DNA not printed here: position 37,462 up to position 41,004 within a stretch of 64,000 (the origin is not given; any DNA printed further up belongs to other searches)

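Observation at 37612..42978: Translationally coupled operon coaE / CbbQ-NorQ AAA+ / CoA-pyrophosphatase Nudix / 1080-aa VWA protein, with no recognisable client gene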

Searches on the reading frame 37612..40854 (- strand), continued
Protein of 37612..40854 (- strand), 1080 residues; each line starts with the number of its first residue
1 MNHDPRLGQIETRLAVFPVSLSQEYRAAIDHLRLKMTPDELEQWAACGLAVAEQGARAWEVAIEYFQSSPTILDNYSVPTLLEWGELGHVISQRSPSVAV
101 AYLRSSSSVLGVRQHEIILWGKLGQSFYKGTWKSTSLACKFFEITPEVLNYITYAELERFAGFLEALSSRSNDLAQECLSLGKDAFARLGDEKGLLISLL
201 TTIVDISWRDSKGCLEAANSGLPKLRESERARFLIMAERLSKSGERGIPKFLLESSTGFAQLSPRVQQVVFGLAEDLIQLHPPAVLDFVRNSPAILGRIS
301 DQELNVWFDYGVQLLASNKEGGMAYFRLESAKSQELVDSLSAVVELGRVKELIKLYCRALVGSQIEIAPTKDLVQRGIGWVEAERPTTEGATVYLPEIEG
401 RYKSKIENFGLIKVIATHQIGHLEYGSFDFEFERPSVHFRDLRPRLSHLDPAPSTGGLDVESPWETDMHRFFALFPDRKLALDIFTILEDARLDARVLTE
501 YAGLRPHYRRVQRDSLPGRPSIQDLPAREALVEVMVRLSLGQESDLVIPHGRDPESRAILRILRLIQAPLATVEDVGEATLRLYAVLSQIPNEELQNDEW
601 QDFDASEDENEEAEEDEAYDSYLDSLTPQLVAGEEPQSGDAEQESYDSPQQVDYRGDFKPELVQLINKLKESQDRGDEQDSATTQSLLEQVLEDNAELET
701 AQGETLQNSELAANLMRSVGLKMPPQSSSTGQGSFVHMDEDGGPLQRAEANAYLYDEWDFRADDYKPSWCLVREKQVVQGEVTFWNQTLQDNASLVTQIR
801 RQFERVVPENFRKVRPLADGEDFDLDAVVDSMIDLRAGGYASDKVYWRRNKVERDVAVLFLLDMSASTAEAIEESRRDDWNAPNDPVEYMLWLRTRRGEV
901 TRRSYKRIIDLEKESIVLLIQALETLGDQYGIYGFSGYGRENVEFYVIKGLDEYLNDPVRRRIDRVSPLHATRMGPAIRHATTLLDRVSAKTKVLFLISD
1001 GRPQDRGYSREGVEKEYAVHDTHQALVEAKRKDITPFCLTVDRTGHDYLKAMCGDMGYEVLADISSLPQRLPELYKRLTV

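Call 15: search_solved_structures(query=window:37612-40854:-, max_evalue=1, show_alignments=2)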
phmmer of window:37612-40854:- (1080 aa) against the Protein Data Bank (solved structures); distinct sequences matched with E-value up to 1: 8.
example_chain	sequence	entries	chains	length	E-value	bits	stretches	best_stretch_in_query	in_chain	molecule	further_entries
9qhd_G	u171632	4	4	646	5.8e-39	136.8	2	905-1078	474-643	Nitric oxide reductase NorD protein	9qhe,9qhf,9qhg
9qh6_G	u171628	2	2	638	6.4e-29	103.5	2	906-1079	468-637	von Willebrand factor, type A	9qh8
6vfj_B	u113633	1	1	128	0.21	12.4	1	24-104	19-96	I53_dn5B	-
5dwm_A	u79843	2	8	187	0.24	12.2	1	454-539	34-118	Phosphinothricin N-acetyltransferase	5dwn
6vfi_B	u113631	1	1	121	0.33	11.7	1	23-75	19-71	O43_dn18B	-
6v8e_A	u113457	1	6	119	0.34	11.7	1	24-89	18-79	Designed protein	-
6vfh_A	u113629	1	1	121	0.55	11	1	23-75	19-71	T33_dn10A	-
3hbk_A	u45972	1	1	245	0.8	10.5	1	408-463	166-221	putative glycosyl hydrolase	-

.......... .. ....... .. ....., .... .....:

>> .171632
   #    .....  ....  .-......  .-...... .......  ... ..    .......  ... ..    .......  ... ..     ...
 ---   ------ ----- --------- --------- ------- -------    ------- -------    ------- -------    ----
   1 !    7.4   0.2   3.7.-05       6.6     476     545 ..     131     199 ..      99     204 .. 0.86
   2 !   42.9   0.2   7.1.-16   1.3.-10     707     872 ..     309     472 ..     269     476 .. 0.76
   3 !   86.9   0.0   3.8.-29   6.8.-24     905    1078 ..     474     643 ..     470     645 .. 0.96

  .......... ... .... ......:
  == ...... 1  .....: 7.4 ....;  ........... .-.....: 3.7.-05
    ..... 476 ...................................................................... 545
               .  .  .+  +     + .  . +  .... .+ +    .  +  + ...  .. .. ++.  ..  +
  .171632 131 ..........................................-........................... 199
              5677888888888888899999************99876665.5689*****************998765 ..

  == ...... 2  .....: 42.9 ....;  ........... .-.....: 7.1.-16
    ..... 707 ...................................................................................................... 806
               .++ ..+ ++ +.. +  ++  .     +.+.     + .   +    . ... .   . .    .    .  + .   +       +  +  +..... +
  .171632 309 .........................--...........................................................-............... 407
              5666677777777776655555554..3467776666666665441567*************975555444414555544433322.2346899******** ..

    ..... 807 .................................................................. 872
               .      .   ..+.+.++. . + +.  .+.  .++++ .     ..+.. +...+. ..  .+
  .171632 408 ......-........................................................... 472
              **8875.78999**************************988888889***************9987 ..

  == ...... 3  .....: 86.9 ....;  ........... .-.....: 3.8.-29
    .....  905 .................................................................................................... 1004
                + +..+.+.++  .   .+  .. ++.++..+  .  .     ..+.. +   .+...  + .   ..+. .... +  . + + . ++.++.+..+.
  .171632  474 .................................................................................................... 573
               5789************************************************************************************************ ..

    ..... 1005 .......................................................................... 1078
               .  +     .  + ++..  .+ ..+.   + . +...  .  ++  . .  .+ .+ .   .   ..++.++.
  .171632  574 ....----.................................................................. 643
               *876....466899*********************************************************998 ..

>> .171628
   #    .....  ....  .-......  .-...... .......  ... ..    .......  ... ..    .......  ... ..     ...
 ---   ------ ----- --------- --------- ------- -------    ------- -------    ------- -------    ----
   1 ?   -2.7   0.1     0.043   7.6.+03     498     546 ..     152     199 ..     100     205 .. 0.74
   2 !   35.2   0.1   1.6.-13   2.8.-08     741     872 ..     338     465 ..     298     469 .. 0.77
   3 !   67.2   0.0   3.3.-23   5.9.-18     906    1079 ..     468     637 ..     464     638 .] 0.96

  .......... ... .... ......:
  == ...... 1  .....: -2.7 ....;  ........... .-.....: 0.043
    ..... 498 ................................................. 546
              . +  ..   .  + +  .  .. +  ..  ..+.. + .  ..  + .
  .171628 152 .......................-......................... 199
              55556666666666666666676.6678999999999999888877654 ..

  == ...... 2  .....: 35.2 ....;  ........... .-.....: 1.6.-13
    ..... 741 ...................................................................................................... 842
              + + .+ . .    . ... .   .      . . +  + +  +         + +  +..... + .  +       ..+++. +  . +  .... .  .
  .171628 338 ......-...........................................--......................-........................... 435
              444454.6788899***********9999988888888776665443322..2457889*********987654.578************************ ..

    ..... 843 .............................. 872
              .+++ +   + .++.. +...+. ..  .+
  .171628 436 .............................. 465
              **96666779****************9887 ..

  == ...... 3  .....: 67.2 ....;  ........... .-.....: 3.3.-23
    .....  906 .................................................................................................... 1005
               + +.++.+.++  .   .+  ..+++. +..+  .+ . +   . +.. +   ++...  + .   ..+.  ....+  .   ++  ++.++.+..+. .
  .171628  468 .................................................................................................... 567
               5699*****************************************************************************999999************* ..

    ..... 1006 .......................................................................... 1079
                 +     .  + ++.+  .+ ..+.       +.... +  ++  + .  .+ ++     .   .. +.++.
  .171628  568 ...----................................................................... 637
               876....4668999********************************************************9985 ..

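Call 35: search_protein_representatives(protein=window:37612-40854:-)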
Query: 1080 residues. Proteins with E-value up to 0.001 (for the whole library): 4178; up to 1e-10: 3034; up to 1e-30: 1426. The best 150 are listed.
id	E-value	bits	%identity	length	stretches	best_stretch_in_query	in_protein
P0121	0.0e+00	1131.3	60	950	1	2-888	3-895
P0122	0.0e+00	1077.5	48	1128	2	449-1079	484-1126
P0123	0.0e+00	1037.8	47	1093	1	11-1080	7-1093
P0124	0.0e+00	1030.9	45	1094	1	9-1079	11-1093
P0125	0.0e+00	1015.4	48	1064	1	43-1079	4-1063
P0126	8.2e-279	944.1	42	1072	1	10-1079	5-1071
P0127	5.3e-277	938.1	46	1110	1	8-1079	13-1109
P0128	1.2e-275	933.6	45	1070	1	4-1080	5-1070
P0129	1.2e-268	910.4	44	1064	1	4-1079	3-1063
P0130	1.7e-260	883.5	41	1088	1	17-1079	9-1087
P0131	8.9e-260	881.1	45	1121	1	40-1079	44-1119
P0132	2.4e-250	849.9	43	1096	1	18-1079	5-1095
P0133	4.6e-241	819.1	40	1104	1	10-1079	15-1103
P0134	3.1e-239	813.1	41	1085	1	20-1079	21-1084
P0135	7.9e-235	798.5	43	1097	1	15-1078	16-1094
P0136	2.8e-234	796.7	40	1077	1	60-1080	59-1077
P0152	1.1e-194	665.6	39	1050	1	32-1078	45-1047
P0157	1.4e-180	618.9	34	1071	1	33-1079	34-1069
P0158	6.4e-180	616.7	42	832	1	247-1078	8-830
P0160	4.4e-174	597.4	36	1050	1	10-1078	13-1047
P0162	4.6e-167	574.2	37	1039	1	39-1078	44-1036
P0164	1.1e-162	559.7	33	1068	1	40-1079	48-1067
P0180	9.9e-147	506.8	32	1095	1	34-1079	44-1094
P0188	9.5e-132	457.2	32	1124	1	25-1079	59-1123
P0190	7.2e-127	441.1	36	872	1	256-1080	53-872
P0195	1.4e-118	413.6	50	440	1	631-1078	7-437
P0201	2.3e-114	399.7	35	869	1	288-1080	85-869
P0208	6.2e-109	381.7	32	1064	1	13-1078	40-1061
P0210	2.5e-108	379.7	33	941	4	903-1078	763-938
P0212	5.4e-108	378.6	39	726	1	343-1078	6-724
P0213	6.1e-107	375.1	33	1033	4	751-1078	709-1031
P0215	3.2e-106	372.7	35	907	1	295-1078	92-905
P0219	3.2e-105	369.4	29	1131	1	26-1079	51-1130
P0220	4.0e-105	369.1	35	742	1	341-1079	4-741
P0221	1.0e-104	367.8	39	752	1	464-1078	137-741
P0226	9.6e-103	361.2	35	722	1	353-1079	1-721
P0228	1.3e-102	360.8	41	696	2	737-1078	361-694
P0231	1.5e-102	360.6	36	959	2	748-1078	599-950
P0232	6.4e-102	358.5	40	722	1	343-1078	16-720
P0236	4.0e-101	355.9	42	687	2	724-1078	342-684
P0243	1.2e-98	347.6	33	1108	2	750-1079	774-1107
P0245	2.0e-98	346.9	42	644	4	904-1079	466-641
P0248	5.2e-98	345.5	32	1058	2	688-1078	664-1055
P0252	2.9e-97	343.0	34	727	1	341-1080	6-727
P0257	2.6e-96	339.9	45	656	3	904-1078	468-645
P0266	1.1e-94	334.5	35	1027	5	752-1078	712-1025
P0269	4.4e-94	332.5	34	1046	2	747-1078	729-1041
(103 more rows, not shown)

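Call 36: list_cluster_members(proteins=[P0219, P0188, P0180, P0164, P0157, P0220, P0252, P0226, P0245, P0243])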
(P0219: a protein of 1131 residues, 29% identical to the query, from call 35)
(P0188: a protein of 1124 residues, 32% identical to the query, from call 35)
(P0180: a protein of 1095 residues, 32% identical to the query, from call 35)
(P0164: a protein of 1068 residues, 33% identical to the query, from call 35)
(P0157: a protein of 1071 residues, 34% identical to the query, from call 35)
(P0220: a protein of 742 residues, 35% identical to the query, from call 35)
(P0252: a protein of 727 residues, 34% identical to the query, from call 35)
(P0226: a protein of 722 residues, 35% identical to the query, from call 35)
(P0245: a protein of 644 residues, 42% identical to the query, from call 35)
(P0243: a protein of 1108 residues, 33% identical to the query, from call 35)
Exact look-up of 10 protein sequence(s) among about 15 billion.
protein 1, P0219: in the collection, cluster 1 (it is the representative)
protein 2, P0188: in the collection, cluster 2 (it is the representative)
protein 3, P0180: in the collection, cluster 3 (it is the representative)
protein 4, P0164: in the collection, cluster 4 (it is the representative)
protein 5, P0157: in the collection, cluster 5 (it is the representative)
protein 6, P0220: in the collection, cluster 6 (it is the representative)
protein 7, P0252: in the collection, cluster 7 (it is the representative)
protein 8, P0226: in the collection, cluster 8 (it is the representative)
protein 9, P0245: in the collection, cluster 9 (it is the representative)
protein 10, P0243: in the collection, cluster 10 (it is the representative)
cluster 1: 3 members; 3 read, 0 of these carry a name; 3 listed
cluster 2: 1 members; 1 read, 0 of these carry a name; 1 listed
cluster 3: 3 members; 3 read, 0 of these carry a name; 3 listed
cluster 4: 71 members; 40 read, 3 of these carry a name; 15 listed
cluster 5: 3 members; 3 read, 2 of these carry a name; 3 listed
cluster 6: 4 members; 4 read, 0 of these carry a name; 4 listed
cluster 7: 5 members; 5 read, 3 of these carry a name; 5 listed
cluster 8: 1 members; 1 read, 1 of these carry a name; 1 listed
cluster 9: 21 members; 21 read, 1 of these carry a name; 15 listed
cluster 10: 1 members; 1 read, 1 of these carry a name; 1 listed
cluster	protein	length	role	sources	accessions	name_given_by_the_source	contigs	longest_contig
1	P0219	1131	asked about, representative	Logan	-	-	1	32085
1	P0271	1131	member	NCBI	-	-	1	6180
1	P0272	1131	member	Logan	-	-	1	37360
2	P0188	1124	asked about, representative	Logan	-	-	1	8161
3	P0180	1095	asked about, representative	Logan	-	-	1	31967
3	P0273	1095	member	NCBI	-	-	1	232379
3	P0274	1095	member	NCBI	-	-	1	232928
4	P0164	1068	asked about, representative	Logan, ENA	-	-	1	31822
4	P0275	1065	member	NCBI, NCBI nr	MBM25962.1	MAG: hypothetical protein CL760_09820 [Chloroflexi bacterium] | hypothetical protein [Chloroflexota bacterium]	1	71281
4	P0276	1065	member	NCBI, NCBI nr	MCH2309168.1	MAG: hypothetical protein MK357_05740 [SAR202 cluster bacterium] | hypothetical protein [SAR202 cluster bacterium]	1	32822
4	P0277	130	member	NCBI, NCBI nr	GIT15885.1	MAG: hypothetical protein CM1200mP37_4660 [Chloroflexota bacterium]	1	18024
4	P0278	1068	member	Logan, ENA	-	-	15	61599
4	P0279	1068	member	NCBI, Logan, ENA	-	-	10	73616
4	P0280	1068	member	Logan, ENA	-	-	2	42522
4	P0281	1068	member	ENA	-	-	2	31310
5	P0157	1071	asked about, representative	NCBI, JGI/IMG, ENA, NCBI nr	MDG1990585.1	MAG: hypothetical protein P8J51_04880 [Dehalococcoidia bacterium] | hypothetical protein [Dehalococcoidia bacterium]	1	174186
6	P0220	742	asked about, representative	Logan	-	-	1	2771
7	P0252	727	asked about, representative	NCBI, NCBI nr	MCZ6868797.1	MAG: VWA domain-containing protein [Gammaproteobacteria bacterium] | VWA domain-containing protein [Gammaproteobacteria bacterium]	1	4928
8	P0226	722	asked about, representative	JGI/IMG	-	hypothetical protein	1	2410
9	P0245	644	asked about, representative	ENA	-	-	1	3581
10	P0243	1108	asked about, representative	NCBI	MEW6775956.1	MAG: VWA domain-containing protein [Bdellovibrionota bacterium]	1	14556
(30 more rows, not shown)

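Call 37: predict_structure(alignment_id=A1)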
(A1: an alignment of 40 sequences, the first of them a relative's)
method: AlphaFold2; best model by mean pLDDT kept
length: 1080 residues; sequences in the alignment: 40
mean_pLDDT: 75.9   pTM: 0.44
mean pLDDT of the five models: 75.9, 75.0, 74.3, 72.9, 69.3
residues with pLDDT >= 90: 287; 70-90: 459; 50-70: 182; < 50: 152
segments of 3 or more residues with pLDDT < 50: 377-383, 451-461, 612-614, 631-642, 652-654, 678-680, 696-706, 724-735, 761-766, 808-828, 840-853, 866-880, 893-905, 1003-1013
pLDDT, mean of each block of 10 residues (from residue 1): 72 88 91 89 92 85 94 90 93 93 89 84 92 93 93 93 94 95 91 93 90 94 89 93 89 94 91 93 94 90 90 91 91 84 85 88 81 58 56 81 86 87 76 83 70 36 67 80 87 88 87 83 88 90 86 86 86 89 87 83 73 53 59 38 63 52 69 56 60 52 45 61 41 44 58 73 53 83 87 78 57 38 47 58 37 70 58 39 50 45 46 83 80 76 83 87 75 80 90 85 43 60 88 88 66 79 75 71
secondary structure, 60 per line:
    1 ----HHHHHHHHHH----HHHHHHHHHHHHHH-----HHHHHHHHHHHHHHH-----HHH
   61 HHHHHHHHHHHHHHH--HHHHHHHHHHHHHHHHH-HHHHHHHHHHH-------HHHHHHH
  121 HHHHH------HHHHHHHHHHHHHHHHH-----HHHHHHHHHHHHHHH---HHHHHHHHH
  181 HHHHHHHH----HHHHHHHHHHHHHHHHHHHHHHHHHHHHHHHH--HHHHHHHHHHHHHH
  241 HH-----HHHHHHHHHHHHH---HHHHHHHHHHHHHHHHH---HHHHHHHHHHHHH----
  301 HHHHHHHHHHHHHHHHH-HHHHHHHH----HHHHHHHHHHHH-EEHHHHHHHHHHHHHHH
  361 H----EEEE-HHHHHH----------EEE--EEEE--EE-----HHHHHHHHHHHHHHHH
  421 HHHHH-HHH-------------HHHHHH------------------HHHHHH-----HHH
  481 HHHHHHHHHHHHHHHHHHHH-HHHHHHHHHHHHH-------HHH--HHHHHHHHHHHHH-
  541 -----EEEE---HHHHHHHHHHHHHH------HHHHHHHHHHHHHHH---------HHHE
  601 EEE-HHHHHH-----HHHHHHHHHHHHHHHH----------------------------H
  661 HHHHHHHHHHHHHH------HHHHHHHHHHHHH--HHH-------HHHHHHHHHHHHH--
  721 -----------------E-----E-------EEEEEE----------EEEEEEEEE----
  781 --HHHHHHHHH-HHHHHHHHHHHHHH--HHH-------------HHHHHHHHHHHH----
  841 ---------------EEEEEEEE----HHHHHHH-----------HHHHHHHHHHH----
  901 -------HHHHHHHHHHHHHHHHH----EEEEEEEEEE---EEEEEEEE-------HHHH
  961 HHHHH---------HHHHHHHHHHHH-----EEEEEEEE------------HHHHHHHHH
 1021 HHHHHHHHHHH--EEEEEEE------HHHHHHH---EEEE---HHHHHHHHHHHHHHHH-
elements in order (helices of 4 or more, strands of 3 or more residues): H5-14 H19-32 H38-52 H58-75 H78-94 H96-106 H114-125 H132-148 H154-168 H172-188 H193-224 H227-242 H248-260 H264-280 H284-296 H301-317 H319-326 H331-342 H346-361 E366-369 H371-376 E387-389 E392-395 H405-425 H443-448 H467-472 H478-500 H502-514 H527-539 E546-549 H553-566 H573-587 E600-603 H605-610 H616-631 H660-674 H681-693 H706-718 E752-757 E768-776 H783-791 H793-806 H825-836 E856-863 H868-874 H886-896 H908-924 E929-938 E942-949 H957-965 H975-986 E992-999 H1012-1031 E1034-1040 H1047-1053 E1057-1060 H1064-1079
